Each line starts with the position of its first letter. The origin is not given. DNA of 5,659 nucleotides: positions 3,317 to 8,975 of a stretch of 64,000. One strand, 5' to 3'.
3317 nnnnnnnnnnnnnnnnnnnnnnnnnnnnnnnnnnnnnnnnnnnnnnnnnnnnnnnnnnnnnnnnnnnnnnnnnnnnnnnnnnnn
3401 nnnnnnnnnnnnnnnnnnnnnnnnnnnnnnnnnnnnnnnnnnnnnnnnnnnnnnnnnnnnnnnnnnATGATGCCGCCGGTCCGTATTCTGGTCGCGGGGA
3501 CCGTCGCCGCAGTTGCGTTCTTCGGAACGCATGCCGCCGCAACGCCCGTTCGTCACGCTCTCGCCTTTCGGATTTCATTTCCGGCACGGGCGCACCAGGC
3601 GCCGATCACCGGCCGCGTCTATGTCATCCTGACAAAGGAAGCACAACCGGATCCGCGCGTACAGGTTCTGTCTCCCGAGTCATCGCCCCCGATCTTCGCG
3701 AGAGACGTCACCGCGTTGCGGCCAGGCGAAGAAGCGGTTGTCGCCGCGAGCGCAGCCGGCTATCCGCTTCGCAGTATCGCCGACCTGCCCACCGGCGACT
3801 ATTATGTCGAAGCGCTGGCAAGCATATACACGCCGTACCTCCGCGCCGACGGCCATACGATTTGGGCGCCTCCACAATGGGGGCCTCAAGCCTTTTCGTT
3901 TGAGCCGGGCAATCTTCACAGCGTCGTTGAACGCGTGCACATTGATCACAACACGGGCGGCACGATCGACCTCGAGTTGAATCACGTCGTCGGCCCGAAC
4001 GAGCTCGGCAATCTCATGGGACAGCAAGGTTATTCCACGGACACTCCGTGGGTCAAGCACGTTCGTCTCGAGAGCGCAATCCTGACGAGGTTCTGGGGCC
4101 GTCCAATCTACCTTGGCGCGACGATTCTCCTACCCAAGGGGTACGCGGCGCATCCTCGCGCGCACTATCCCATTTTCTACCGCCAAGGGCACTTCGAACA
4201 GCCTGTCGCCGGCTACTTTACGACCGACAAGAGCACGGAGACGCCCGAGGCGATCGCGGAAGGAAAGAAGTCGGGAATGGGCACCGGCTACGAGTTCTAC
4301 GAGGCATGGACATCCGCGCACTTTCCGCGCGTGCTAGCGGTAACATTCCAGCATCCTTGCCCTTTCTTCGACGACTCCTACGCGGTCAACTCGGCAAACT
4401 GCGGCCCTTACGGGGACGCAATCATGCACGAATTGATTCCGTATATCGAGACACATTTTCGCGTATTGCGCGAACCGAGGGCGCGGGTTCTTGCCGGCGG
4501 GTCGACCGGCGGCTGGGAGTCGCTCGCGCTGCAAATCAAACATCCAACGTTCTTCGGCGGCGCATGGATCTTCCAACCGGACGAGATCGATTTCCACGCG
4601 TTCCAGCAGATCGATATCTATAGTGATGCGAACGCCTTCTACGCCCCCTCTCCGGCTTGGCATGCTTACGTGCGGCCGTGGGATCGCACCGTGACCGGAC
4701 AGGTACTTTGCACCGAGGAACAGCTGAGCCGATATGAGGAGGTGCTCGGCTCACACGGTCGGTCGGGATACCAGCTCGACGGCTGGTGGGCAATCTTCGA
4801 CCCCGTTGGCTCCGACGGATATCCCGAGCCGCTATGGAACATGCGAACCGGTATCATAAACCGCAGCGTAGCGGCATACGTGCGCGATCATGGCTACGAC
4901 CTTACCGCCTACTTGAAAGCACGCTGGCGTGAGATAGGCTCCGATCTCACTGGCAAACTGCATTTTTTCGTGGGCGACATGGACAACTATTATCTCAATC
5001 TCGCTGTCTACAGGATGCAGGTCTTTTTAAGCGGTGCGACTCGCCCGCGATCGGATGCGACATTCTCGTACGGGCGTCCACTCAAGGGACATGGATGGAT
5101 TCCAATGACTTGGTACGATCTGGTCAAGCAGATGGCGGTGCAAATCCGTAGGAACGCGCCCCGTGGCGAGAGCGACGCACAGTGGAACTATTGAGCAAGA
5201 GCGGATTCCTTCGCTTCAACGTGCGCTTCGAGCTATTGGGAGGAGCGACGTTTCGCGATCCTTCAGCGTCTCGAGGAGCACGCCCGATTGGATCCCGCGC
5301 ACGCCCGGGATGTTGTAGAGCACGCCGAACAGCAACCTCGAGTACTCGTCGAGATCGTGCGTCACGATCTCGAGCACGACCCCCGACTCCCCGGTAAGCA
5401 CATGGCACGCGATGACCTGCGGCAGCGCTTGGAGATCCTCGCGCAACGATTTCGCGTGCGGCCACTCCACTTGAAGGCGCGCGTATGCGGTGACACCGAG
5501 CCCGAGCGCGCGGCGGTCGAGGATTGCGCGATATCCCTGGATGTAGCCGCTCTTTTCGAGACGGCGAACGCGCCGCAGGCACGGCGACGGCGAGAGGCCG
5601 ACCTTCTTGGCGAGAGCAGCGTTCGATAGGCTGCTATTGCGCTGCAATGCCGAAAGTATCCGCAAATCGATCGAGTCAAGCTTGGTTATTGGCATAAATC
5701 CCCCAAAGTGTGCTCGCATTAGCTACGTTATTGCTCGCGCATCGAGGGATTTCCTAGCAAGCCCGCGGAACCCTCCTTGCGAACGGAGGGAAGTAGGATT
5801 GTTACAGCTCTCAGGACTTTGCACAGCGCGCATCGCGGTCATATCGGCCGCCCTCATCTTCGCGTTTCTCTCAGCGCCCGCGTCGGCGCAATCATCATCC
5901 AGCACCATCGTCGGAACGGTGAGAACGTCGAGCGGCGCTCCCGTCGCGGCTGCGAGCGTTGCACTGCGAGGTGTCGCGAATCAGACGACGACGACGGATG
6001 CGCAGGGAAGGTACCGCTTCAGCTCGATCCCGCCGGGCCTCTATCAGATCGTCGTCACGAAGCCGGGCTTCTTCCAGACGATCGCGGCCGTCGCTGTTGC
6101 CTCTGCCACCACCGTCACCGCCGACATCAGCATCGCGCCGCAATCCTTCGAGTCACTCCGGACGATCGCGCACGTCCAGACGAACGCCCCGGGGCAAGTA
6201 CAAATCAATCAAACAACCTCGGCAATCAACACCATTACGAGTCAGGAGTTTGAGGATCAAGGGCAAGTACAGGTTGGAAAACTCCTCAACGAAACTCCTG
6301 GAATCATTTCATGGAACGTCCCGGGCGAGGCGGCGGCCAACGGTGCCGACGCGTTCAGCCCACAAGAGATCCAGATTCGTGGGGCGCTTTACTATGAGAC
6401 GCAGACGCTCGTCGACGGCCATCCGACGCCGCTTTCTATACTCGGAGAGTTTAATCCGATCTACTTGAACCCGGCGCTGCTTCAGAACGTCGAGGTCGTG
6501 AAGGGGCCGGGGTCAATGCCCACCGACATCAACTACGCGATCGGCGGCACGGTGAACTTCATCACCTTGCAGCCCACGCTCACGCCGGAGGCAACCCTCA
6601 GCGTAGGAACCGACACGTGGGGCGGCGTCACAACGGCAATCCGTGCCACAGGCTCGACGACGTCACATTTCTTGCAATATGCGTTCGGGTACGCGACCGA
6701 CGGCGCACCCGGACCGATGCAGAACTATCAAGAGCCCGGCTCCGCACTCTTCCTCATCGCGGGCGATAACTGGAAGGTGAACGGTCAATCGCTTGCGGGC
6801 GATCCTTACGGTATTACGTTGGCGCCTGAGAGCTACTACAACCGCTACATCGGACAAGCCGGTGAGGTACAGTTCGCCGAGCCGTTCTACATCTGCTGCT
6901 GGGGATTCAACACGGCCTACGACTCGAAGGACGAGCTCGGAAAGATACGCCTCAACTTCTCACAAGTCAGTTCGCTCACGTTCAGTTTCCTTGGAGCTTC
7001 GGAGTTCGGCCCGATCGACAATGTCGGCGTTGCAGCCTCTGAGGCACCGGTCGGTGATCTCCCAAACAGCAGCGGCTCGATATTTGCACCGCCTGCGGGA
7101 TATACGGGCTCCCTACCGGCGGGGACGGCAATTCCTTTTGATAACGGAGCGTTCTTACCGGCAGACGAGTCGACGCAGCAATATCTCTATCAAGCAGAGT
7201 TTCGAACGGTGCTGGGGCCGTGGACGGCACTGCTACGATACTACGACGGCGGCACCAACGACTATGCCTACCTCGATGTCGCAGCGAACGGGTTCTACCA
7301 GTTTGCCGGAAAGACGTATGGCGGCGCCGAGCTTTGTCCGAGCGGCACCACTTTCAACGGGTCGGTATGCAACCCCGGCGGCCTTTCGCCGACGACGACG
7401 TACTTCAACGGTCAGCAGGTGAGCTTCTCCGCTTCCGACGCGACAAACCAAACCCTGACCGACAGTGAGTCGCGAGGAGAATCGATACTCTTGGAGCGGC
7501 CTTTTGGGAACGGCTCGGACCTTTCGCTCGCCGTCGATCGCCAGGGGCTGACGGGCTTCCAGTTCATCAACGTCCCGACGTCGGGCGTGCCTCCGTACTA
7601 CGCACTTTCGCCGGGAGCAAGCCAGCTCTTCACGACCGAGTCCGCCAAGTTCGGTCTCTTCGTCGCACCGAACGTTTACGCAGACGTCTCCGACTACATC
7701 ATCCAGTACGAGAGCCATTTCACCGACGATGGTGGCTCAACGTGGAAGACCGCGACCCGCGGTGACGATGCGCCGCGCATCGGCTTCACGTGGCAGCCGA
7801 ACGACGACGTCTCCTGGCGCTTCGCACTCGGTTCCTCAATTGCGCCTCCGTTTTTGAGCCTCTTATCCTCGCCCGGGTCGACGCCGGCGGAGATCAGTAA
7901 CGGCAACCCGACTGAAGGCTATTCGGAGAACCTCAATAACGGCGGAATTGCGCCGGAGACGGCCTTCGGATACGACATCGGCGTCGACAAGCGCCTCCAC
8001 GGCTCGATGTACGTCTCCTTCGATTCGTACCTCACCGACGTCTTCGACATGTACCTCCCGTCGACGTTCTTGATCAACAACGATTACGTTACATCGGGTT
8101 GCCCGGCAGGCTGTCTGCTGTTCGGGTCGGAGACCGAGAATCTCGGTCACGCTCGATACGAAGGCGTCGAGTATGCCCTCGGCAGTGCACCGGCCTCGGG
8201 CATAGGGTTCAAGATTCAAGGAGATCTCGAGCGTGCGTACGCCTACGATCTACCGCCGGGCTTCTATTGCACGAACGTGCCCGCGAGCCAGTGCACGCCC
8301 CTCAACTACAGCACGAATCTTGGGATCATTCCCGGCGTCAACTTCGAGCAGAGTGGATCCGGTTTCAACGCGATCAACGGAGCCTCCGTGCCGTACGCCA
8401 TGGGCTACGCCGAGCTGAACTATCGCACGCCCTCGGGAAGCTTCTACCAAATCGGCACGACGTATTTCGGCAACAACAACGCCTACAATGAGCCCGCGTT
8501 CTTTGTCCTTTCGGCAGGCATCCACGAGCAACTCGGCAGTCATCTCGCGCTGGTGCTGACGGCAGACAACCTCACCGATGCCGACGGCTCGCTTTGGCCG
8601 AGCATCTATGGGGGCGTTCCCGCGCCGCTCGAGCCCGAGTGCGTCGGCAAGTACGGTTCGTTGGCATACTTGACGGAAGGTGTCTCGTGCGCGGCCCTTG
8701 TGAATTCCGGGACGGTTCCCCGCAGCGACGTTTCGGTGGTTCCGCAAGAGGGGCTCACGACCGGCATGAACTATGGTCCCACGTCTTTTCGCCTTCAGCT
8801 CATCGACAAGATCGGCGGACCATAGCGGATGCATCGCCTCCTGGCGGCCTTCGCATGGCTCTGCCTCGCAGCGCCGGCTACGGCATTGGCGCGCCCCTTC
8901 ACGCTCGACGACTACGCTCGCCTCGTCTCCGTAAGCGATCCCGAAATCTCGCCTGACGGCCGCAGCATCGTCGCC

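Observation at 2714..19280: Three diverged copies of an exported A / B / C hydrolase module packed around a TonB-dependent-receptor-like porin: candidate protein/peptide utilisation locus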

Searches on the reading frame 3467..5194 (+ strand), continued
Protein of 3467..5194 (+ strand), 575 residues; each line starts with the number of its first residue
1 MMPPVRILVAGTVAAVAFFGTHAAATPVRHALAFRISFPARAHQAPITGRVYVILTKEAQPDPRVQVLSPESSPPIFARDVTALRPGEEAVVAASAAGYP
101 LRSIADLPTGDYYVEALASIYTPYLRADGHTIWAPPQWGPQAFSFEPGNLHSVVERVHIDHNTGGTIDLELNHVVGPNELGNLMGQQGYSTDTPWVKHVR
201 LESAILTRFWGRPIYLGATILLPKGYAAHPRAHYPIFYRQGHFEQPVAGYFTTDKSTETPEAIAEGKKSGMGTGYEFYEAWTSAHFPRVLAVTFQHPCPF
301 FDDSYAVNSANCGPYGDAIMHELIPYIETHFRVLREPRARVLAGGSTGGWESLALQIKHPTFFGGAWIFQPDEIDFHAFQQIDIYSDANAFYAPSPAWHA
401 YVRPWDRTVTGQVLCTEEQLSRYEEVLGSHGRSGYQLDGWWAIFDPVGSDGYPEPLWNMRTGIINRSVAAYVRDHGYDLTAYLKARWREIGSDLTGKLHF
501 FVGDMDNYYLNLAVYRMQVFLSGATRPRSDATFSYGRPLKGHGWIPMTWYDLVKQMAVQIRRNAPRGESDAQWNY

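Call 64: fold_search(model_id=the predicted structure, library=pdb)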
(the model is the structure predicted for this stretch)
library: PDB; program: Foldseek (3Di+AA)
matches with E <= 10: 1431; with E <= 0.001: 731
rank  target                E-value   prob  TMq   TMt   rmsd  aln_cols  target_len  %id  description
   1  8z91_A                3.2e-15  1.00  0.40  0.63   8.1       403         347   15  Soil metagenomic-derived esterase (released 2024-12-25)
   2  8z91_B                5.6e-15  1.00  0.39  0.63   7.9       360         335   16  Soil metagenomic-derived esterase (released 2024-12-25)
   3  7b5v_A                2.2e-11  1.00  0.30  0.47  12.7       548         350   14  The carbohydrate binding module family 48 (CBM48) and carboxy-terminal carbohydrate esterase family 1 (CE1) domains of (released 2021-03-10)
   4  5vol_E                3.2e-11  1.00  0.32  0.63   7.8       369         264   15  Bacint_04212 ferulic acid esterase (released 2017-07-19)
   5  5vol_B                4.9e-11  1.00  0.33  0.66   7.6       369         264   15  Bacint_04212 ferulic acid esterase (released 2017-07-19)
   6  7b6b_A                4.9e-11  1.00  0.31  0.48  13.1       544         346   13  The carbohydrate binding module family 48 (CBM48) and carboxy-terminal carbohydrate esterase family 1 (CE1) domains of (released 2021-03-10)
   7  5vol_D                5.2e-11  1.00  0.35  0.72   6.3       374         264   14  Bacint_04212 ferulic acid esterase (released 2017-07-19)
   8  7b6b_B                5.6e-11  1.00  0.30  0.47  13.5       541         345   12  The carbohydrate binding module family 48 (CBM48) and carboxy-terminal carbohydrate esterase family 1 (CE1) domains of (released 2021-03-10)
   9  5vol_C                1.0e-10  1.00  0.34  0.68   7.1       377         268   14  Bacint_04212 ferulic acid esterase (released 2017-07-19)
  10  5vol_G                1.2e-10  1.00  0.34  0.72   7.1       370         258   15  Bacint_04212 ferulic acid esterase (released 2017-07-19)
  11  5vol_H                2.1e-10  1.00  0.34  0.71   7.2       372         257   15  Bacint_04212 ferulic acid esterase (released 2017-07-19)
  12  5vol_A                2.1e-10  1.00  0.32  0.65   7.7       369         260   15  Bacint_04212 ferulic acid esterase (released 2017-07-19)
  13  7b5v_B                2.4e-10  1.00  0.30  0.47  13.7       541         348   13  The carbohydrate binding module family 48 (CBM48) and carboxy-terminal carbohydrate esterase family 1 (CE1) domains of (released 2021-03-10)
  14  6ne9_A                3.5e-10  1.00  0.23  0.36  12.6       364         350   14  Bacteroides intestinalis acetyl xylan esterase (BACINT_01039) (released 2019-12-25)
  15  6ne9_B                5.6e-10  1.00  0.32  0.49  13.3       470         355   11  Bacteroides intestinalis acetyl xylan esterase (BACINT_01039) (released 2019-12-25)
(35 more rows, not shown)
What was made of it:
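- On PF00756 esterase family (B1, B2): The fold match is in call 64.
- B's best fold matches are a soil esterase and CE1 feruloyl or acetyl-xylan esterases that also have an N-terminal beta-sandwich (call 64).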

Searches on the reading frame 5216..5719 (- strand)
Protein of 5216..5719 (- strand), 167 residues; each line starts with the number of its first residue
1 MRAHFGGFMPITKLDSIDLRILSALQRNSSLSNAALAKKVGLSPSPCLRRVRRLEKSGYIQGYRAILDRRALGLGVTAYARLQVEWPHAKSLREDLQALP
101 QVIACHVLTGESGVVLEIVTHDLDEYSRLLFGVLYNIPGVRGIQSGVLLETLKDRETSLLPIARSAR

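Call 3: search_protein_families(library=pfam, proteins=[window:5216-5719:-], max_evalue=0.01)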
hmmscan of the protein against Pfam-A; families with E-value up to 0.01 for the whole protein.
window:5216-5719:- (167 aa): 9 families
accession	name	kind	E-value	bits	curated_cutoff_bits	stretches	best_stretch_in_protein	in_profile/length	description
PF13412.12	HTH_24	-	5.5e-21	74.3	21.9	1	14-61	1-48/48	Winged helix-turn-helix DNA-binding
PF13404.12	HTH_AsnC-type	-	1.7e-18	66.6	27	1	14-55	1-42/42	AsnC-type helix-turn-helix domain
PF01037.27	AsnC_trans_reg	-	2e-14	53.7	25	1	84-151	5-73/73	Lrp/AsnC ligand binding domain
PF01047.28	MarR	-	2.4e-06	27.8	24.6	1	19-70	6-57/59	MarR family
PF12802.13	MarR_2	-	4.9e-05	23.8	27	1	16-71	5-61/61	MarR family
PF09339.16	HTH_IclR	-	0.00099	19.3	22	1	19-61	6-49/52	IclR helix-turn-helix domain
PF13545.12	HTH_Crp_2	-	0.0029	17.9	27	1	30-72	22-67/70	Crp-like helix-turn-helix domain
PF00126.33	HTH_1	-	0.0034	17.7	26.6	1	18-56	3-39/60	Bacterial regulatory helix-turn-helix protein, lysR family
PF22451.2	NirdL-like_HTH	-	0.005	16.8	27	0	21-60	4-46/47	Siroheme decarboxylase NirDL-like HTH domain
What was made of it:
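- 5216..5719 (-): Lrp/AsnC-family regulator, divergent from the operon; conserved partner. HTH_24, HTH_AsnC-type and AsnC_trans_reg (call 3).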

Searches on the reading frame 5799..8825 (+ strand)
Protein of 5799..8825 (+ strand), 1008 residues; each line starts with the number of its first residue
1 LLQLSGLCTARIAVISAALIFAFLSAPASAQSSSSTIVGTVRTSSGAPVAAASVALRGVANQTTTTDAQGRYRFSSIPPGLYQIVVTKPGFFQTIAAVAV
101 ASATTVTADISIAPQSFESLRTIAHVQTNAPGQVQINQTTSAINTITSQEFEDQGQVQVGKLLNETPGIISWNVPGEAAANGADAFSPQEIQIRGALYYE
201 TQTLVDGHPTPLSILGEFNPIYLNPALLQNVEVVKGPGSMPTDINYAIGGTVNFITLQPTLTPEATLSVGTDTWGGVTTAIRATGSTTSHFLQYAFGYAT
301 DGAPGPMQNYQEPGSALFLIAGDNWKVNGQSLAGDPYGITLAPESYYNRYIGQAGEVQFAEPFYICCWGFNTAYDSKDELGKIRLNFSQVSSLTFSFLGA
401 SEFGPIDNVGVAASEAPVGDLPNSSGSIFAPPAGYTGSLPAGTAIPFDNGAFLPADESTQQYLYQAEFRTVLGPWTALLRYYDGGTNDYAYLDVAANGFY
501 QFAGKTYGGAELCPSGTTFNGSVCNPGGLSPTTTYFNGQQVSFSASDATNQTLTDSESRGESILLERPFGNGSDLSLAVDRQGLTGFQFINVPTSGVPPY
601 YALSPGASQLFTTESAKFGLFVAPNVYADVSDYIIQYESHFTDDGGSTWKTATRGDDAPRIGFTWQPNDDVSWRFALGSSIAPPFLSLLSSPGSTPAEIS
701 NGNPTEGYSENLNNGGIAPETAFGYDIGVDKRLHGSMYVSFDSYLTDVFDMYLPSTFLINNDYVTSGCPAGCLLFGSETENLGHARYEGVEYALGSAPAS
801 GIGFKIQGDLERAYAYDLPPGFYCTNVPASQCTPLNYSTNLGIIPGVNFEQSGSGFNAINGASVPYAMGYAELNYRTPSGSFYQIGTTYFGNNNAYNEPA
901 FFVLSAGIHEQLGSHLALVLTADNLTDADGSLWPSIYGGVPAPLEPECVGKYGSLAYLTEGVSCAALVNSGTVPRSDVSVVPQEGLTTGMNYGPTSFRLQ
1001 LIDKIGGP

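Call 3: search_protein_families(library=pfam, proteins=[window:5799-8825:+], max_evalue=0.01)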
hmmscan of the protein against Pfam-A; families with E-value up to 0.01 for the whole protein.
window:5799-8825:+ (1008 aa): 6 families
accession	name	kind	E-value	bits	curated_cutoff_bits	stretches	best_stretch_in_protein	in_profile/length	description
PF13620.12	CarboxypepD_reg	-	2.2e-15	57.2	32.3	1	36-111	1-80/82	Carboxypeptidase regulatory-like domain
PF07715.20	Plug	-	1.7e-12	48.3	23.9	1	137-240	3-97/107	TonB-dependent Receptor Plug Domain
PF13715.12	CarbopepD_reg_2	-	4.8e-07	30.2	32.2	1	38-116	2-80/88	CarboxypepD_reg-like domain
PF17210.9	SdrD_B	-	2.2e-06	28.3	29.7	1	49-110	24-87/112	SdrD B-like domain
PF14686.12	fn3_3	-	0.0074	16.5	24.4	0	63-107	28-74/75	Polysaccharide lyase family 4, domain II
PF11974.14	bMG3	-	0.0095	16.3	34.9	0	33-76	12-58/103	Bacterial alpha-2-macroglobulin MG3 domain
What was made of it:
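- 5799..8825 (+): Oar-subclass TonB-dependent transporter: signal peptide, CarboxypepD_reg N-terminal extension, plug and about 750 aa of barrel. PF13620, 57 bits; PF07715, 48 bits (call 3).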

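Call 5: search_protein_families(library=ncbifam, proteins=[window:5799-8825:+], max_evalue=0.01)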
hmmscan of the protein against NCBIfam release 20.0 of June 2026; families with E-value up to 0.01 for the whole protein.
window:5799-8825:+ (1008 aa): 11 families
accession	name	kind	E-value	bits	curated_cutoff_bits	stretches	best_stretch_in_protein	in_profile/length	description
TIGR01783.1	TonB-siderophor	subfamily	8.2e-15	54.4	223.5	1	140-290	3-141/649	TonB-dependent siderophore receptor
TIGR01785.1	TonB-hemin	subfamily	1.2e-10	40.5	316.85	1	135-259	14-131/677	TonB-dependent heme/hemoglobin receptor family protein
TIGR04056.1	OMP_RagA_SusC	subfamily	1.1e-09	37.2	368.25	1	36-235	2-182/981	SusC/RagA family TonB-linked outer membrane protein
TIGR01782.1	TonB-Xanth-Caul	subfamily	2.2e-07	29.5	310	1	660-752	588-677/868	TonB-dependent receptor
NF052345.1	S_layer_anammox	exception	4.6e-07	27.6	1400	1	26-155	1304-1436/1596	Kustd1514 family S-layer glycoprotein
TIGR01786.1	TonB-hemlactrns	subfamily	9.7e-06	24.2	323.75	1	135-259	17-136/719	TonB-dependent hemoglobin/transferrin/lactoferrin family receptor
NF050067.1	TonBEntbctnRecCfrA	equivalog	0.00032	19.1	1200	0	128-258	31-159/698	TonB-dependent ferric enterobactin receptor CfrA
NF010038.0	PRK13513.1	equivalog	0.0029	16.2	942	1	97-258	10-166/659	ligand-gated channel protein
NF007926.1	PRK10641.1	equivalog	0.0041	15.7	836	1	189-279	86-176/617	TonB-dependent vitamin B12 receptor BtuB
NF049960.1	siderphRecptFauA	equivalog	0.0044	15.5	900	1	120-277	58-202/727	TonB-dependent alcaligin siderophore receptor FauA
TIGR01779.1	TonB-B12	equivalog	0.0046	15.5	599.7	1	97-273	5-170/614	TonB-dependent vitamin B12 receptor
